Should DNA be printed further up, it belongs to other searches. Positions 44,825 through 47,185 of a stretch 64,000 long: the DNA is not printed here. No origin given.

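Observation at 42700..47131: Tandem exported HEAT-repeat paralogs with conserved termini (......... ... FWWEF ... GILDIL)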

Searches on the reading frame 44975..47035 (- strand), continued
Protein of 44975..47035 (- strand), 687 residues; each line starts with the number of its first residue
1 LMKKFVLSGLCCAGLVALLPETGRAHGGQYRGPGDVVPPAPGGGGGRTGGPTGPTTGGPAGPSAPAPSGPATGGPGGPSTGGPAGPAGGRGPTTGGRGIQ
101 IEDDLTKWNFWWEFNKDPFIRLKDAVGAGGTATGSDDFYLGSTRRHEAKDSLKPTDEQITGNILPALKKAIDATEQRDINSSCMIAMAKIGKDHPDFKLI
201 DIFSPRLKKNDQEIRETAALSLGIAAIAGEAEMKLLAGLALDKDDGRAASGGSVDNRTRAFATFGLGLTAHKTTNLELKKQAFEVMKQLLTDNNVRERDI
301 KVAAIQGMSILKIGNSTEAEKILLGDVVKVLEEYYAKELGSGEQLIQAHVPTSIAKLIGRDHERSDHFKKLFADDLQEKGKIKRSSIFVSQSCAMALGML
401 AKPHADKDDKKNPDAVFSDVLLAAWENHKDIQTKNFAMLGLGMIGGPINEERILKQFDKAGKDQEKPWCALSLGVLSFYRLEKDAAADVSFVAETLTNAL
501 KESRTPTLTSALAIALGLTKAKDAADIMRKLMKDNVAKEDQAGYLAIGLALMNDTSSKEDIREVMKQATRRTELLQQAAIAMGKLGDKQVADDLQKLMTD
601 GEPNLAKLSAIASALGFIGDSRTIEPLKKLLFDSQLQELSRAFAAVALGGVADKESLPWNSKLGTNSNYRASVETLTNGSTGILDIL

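Call 37: search_protein_representatives(alignment_id=A1)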
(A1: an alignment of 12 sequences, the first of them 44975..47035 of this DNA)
Query: 12 sequences, 688 profile positions. Proteins with E-value up to 0.001 (for the whole library): 14530; up to 1e-10: 5031; up to 1e-30: 1381. The best 150 are listed.
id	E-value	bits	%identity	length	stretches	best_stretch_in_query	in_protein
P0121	1.3e-285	965.6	-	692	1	1-688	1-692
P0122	3.9e-283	957.4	-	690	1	1-688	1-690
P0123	5.5e-278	940.4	-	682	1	1-688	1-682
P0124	1.4e-276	935.8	-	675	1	1-688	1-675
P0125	1.5e-261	886.1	-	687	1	7-688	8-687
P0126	3.3e-260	881.7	-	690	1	1-688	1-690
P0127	1.0e-254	863.5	-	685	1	10-688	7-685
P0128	1.6e-245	833.1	-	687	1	2-688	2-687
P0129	1.6e-238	810.0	-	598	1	97-688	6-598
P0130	4.2e-237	805.3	-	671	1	6-688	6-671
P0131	5.4e-230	781.8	-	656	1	25-688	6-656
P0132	9.2e-230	781.0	-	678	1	8-688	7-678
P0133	3.6e-228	775.8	-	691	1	1-688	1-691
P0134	4.6e-228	775.4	-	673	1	1-688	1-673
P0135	1.0e-226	771.0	-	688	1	9-688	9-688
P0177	4.0e-167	574.0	-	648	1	1-688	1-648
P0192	2.3e-160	551.7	-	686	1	11-688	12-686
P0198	5.9e-157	540.4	-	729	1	1-688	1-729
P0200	1.3e-156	539.2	-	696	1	1-688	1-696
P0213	1.1e-152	526.4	-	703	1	1-688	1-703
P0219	1.3e-149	516.2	-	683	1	1-688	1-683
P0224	8.7e-147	506.8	-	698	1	1-688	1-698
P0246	9.0e-137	473.7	-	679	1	1-688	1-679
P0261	5.3e-131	454.6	-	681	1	15-688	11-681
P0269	1.4e-127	443.4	-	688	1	15-686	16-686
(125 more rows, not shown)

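Call 39: list_cluster_members(proteins=[P0198, P0200, P0219, P0224, P0246, P0269, P0177, P0192, P0261, P0213])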
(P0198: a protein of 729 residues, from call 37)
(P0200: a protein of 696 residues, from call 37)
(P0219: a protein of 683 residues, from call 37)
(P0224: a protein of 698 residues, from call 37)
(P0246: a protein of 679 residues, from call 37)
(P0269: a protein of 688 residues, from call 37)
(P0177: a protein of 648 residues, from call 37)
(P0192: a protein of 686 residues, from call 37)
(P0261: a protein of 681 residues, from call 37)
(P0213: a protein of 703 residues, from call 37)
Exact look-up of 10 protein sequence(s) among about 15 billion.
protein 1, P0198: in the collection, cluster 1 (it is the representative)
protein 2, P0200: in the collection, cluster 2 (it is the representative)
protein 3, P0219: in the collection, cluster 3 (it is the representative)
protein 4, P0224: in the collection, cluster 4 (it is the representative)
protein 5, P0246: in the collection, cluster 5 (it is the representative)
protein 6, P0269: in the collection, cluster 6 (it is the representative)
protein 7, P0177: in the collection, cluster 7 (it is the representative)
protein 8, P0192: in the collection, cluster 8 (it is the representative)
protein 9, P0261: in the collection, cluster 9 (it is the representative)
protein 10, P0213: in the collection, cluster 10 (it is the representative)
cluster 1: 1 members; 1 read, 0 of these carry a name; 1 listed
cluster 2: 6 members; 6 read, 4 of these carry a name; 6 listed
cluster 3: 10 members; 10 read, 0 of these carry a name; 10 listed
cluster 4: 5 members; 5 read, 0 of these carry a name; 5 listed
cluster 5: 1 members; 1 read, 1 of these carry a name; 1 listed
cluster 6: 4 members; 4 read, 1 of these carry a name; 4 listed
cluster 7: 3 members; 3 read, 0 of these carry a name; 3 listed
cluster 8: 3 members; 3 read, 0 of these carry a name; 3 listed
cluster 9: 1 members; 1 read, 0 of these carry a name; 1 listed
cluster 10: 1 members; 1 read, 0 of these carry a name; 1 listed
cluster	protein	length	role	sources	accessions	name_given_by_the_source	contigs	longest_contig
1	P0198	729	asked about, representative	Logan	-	-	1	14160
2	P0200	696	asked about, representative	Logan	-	-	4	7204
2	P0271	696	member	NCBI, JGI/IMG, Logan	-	HEAT repeat protein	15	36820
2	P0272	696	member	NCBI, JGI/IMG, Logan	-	HEAT repeat protein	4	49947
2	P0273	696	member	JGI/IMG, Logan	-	HEAT repeat protein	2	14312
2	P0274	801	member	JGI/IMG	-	HEAT repeat protein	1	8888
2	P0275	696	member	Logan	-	-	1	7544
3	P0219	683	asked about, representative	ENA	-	-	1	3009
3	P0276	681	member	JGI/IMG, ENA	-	-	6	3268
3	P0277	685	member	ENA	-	-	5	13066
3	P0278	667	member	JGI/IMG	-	-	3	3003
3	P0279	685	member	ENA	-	-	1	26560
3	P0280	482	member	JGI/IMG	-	-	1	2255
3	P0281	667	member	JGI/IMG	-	-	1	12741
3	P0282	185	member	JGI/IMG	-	-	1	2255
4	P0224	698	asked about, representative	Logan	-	-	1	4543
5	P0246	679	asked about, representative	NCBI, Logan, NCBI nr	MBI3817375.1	MAG: HEAT repeat domain-containing protein [Planctomycetes bacterium] | HEAT repeat domain-containing protein [Planctomycetota bacterium]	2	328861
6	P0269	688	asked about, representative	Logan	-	-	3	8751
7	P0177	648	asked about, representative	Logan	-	-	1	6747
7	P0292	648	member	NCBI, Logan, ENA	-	-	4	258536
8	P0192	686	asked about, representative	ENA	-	-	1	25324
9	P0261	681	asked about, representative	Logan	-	-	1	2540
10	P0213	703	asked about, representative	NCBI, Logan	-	-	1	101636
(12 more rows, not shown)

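Call 40: find_encoding_contigs(protein=P0246, flank=10000, max_places=1)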
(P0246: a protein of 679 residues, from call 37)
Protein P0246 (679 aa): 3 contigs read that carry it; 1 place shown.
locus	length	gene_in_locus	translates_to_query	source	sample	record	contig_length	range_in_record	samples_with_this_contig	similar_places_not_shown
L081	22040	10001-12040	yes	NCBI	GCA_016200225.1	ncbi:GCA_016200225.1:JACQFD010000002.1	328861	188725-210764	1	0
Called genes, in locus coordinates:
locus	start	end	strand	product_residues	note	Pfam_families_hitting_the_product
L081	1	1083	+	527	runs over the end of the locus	PF00535:Glycos_transf_2, PF10111:Glyco_tranf_2_2 (faint), PF13641:Glyco_tranf_2_3, PF00535:Glycos_transf_2, PF13641:Glyco_tranf_2_3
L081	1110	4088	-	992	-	PF04542:Sigma70_r2, PF04545:Sigma70_r4 (weak), PF08281:Sigma70_r4_2, PF10670:DUF4198 (faint), PF14686:fn3_3 (faint), PF17210:SdrD_B (faint), PF13620:CarboxypepD_reg, PF13620:CarboxypepD_reg (weak), +6 more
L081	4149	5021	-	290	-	PF00892:EamA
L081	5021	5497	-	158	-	PF07617:DUF1579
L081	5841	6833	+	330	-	PF16819:DUF5074 (faint), PF02239:Cytochrom_D1 (faint), PF23414:Beta-prop_EML_2 (faint), PF21783:YNCE (faint)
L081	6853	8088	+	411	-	-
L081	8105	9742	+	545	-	PF13620:CarboxypepD_reg, PF13715:CarbopepD_reg_2 (faint)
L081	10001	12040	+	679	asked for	PF03130:HEAT_PBS (faint), PF13646:HEAT_2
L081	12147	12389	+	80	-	-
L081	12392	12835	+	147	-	PF01850:PIN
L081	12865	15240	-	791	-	PF08487:VIT (weak), PF00092:VWA, PF13519:VWA_2, PF13768:VWA_3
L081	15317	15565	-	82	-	PF13490:zf-HC2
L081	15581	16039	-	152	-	PF07681:DoxX, PF13564:DoxX_2 (weak)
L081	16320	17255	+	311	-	PF01641:SelR, PF01625:PMSR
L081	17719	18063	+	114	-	-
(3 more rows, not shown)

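Call 41: find_encoding_contigs(protein=P0213, flank=10000, max_places=1)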
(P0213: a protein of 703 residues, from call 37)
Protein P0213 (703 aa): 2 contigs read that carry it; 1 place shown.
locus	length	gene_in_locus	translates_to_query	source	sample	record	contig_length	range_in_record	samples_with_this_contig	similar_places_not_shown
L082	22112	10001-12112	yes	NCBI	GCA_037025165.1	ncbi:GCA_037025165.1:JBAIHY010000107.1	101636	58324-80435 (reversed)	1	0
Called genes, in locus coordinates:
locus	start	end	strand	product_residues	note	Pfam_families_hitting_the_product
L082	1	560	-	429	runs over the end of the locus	-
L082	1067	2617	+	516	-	-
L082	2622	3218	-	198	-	PF06445:GyrI-like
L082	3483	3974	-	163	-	-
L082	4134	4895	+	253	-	PF01127:Sdh_cyt (faint)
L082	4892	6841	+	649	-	PF00890:FAD_binding_2, PF01266:DAO (faint), PF02910:Succ_DH_flav_C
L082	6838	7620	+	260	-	PF13085:Fer2_3, PF12838:Fer4_7 (weak), PF13183:Fer4_8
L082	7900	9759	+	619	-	PF03130:HEAT_PBS (faint), PF13646:HEAT_2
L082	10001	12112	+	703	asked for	PF03130:HEAT_PBS (faint), PF13646:HEAT_2 (faint)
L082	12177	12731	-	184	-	-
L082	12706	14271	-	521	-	-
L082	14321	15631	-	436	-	-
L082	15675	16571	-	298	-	-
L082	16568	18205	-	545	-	PF00293:NUDIX, PF00586:AIRS, PF02769:AIRS_C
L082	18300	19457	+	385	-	PF02670:DXP_reductoisom, PF08436:DXP_redisom_C, PF13288:DXPR_C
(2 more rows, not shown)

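Call 43: search_protein_families(library=ncbifam, proteins=[L062:12131-12871:+], max_evalue=0.1)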
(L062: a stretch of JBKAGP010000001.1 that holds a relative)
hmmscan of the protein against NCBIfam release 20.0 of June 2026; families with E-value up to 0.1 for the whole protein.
L062:12131-12871:+ (247 aa): 0 families

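Call 58: predict_structure(alignment_id=A2)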
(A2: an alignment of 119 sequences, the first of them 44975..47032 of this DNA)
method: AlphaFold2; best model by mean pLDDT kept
length: 686 residues; sequences in the alignment: 119
mean_pLDDT: 87.7   pTM: 0.84
mean pLDDT of the five models: 87.7, 87.5, 86.9, 86.5, 85.8
residues with pLDDT >= 90: 534; 70-90: 42; 50-70: 30; < 50: 80
segments of 3 or more residues with pLDDT < 50: 23-92, 94-96, 144-147
pLDDT, mean of each block of 10 residues (from residue 1): 74 72 41 41 40 38 39 36 40 48 90 96 80 56 53 95 98 97 98 98 98 98 91 98 98 98 98 97 98 97 98 97 98 97 97 98 98 97 95 98 94 97 98 98 98 98 96 98 97 98 97 98 98 97 98 97 96 95 93 92 90 92 96 95 96 95 95 91 86
secondary structure, 60 per line:
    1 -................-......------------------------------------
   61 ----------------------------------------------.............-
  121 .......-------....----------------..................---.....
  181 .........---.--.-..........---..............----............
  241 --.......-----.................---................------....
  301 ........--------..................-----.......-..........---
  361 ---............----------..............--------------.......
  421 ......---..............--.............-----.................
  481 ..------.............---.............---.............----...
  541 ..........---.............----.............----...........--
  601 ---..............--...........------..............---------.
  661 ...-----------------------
elements in order (helices of 4 or more, strands of 3 or more residues): H2-17 H19-24 H107-119 H121-127 H135-138 H155-172 H176-189 H198-207 H211-224 H229-240 H243-249 H255-271 H275-290 H297-308 H317-334 H340-346 H348-357 H364-375 H386-399 H414-426 H430-443 H446-458 H464-482 H489-501 H505-517 H521-533 H538-550 H554-566 H571-583 H588-598 H604-617 H620-630 H637-650 H660-663

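Call 61: find_encoding_contigs(protein=P0292, flank=10000, max_places=1)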
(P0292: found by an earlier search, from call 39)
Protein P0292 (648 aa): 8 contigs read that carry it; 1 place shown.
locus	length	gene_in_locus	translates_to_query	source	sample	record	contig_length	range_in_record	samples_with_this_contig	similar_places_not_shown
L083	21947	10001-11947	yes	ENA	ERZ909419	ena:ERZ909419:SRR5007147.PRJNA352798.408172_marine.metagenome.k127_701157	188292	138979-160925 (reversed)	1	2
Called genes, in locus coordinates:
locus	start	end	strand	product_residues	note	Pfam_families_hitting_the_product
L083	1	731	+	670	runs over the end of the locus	PF13435:Cytochrome_C554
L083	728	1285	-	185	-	PF02674:Colicin_V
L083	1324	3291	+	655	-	-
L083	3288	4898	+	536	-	PF14716:HHH_8, PF14520:HHH_5, PF02811:PHP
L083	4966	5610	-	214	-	PF00300:His_Phos_1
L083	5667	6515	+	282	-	-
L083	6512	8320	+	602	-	PF00890:FAD_binding_2, PF03486:HI0933_like (weak), PF07992:Pyr_redox_2 (faint), PF02910:Succ_DH_flav_C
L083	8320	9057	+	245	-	PF13085:Fer2_3, PF13183:Fer4_8, PF13534:Fer4_17 (weak)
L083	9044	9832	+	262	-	PF00459:Inositol_P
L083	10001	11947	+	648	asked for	PF03130:HEAT_PBS (faint), PF13513:HEAT_EZ (faint), PF13646:HEAT_2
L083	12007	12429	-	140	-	-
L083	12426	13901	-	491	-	-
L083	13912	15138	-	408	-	-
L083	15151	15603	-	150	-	-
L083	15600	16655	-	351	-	PF00586:AIRS, PF02769:AIRS_C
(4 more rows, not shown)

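Call 62: find_encoding_contigs(protein=P0272, flank=10000, max_places=1)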
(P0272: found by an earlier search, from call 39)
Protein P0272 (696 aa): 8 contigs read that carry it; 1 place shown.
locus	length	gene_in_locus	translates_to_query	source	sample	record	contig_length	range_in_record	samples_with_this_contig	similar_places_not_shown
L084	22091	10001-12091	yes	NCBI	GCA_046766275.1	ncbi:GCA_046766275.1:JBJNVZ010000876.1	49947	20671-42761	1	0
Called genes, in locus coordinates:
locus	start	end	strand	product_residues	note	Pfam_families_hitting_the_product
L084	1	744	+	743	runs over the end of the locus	PF13435:Cytochrome_C554, PF14559:TPR_19 (faint)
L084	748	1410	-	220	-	PF02674:Colicin_V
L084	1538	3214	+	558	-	-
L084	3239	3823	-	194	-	PF06445:GyrI-like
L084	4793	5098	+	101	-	-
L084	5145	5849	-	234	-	PF00300:His_Phos_1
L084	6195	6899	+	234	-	PF01127:Sdh_cyt (faint)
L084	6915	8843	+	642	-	PF00890:FAD_binding_2, PF01266:DAO (faint), PF07992:Pyr_redox_2 (faint), PF02910:Succ_DH_flav_C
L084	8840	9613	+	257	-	PF13085:Fer2_3, PF13187:Fer4_9 (faint), PF00037:Fer4 (weak), PF12797:Fer4_2 (weak), PF12837:Fer4_6 (weak), PF13237:Fer4_10, PF12838:Fer4_7, PF13183:Fer4_8, +1 more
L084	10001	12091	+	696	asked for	PF03130:HEAT_PBS (faint), PF13646:HEAT_2 (faint)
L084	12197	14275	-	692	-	-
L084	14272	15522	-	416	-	-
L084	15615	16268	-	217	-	PF13432:TPR_16 (faint)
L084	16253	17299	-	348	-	PF00586:AIRS, PF02769:AIRS_C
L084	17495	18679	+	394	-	PF02670:DXP_reductoisom, PF08436:DXP_redisom_C, PF13288:DXPR_C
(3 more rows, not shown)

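Call 63: find_encoding_contigs(protein=P0192, flank=10000, max_places=1)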
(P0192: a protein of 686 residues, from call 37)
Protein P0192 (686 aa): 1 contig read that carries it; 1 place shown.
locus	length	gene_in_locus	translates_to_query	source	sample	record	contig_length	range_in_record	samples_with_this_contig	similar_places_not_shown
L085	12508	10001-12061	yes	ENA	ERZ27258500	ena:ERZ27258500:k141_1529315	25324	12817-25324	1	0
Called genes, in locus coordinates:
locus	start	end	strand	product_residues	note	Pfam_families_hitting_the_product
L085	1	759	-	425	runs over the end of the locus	PF00154:RecA_N, PF08423:Rad51, PF06745:ATPase (faint), PF27531:MT3502_N (weak), PF21096:RecA_C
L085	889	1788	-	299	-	PF00294:PfkB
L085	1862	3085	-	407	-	PF03706:LPG_synthase_TM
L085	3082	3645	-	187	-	PF04017:DUF366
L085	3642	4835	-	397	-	-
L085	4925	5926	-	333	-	PF01073:3Beta_HSD, PF01370:Epimerase, PF02719:Polysacc_synt_2, PF04321:RmlD_sub_bind, PF13460:NAD_binding_10 (weak), PF16363:GDP_Man_Dehyd, PF07993:NAD_binding_4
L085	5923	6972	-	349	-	-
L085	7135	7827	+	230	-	PF00459:Inositol_P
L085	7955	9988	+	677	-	PF13646:HEAT_2 (weak)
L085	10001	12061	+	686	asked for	PF13646:HEAT_2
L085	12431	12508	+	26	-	?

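Call 71: find_homologous_proteins(query=P0269, max_evalue=1e-10)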
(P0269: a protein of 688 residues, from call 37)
Query P0269 (688 aa): 330 proteins with E <= 1e-10 among 8000 candidates; the best 120 are listed.
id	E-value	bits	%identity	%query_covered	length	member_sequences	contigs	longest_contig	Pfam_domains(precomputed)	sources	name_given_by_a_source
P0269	0.0e+0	1464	100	100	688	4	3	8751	PF13646.13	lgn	-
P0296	0.0e+0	1135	78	99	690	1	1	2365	PF13513.13,PF13646.13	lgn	-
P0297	0.0e+0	1092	78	90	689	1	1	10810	PF03130.23,PF13646.13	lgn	-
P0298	0.0e+0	1015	72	97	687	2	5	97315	PF03130.23,PF13646.13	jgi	jgi:HEAT repeat protein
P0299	5.9e-277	939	70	95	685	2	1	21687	PF13646.13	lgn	-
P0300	6.5e-265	899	73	88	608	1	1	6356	PF03130.23,PF13646.13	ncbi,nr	ncbi:MAG TPA: HEAT repeat domain-containing protein [Planctomycetota bacterium]|nr:HEAT repeat domai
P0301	9.5e-169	581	46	88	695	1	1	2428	PF03130.23,PF13513.13,PF13646.13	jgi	jgi:HEAT repeat protein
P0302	1.5e-166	574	46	87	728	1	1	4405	PF03130.23,PF13646.13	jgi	jgi:HEAT repeat protein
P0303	3.1e-166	573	45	92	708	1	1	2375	PF03130.23,PF13646.13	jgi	-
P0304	3.6e-164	566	45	92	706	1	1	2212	PF00514.30,PF03130.23,PF13513.13,PF13646.13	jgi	jgi:HEAT repeat protein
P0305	8.1e-163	562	45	99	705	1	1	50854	PF03130.23,PF13646.13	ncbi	-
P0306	2.1e-161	557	44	99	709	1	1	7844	PF03130.23,PF13646.13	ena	-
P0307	8.5e-161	555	44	88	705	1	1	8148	PF03130.23,PF13646.13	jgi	jgi:HEAT repeat protein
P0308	3.8e-158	546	43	99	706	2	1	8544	PF03130.23,PF13646.13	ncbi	-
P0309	4.0e-158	546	43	99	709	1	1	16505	PF03130.23,PF13646.13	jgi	-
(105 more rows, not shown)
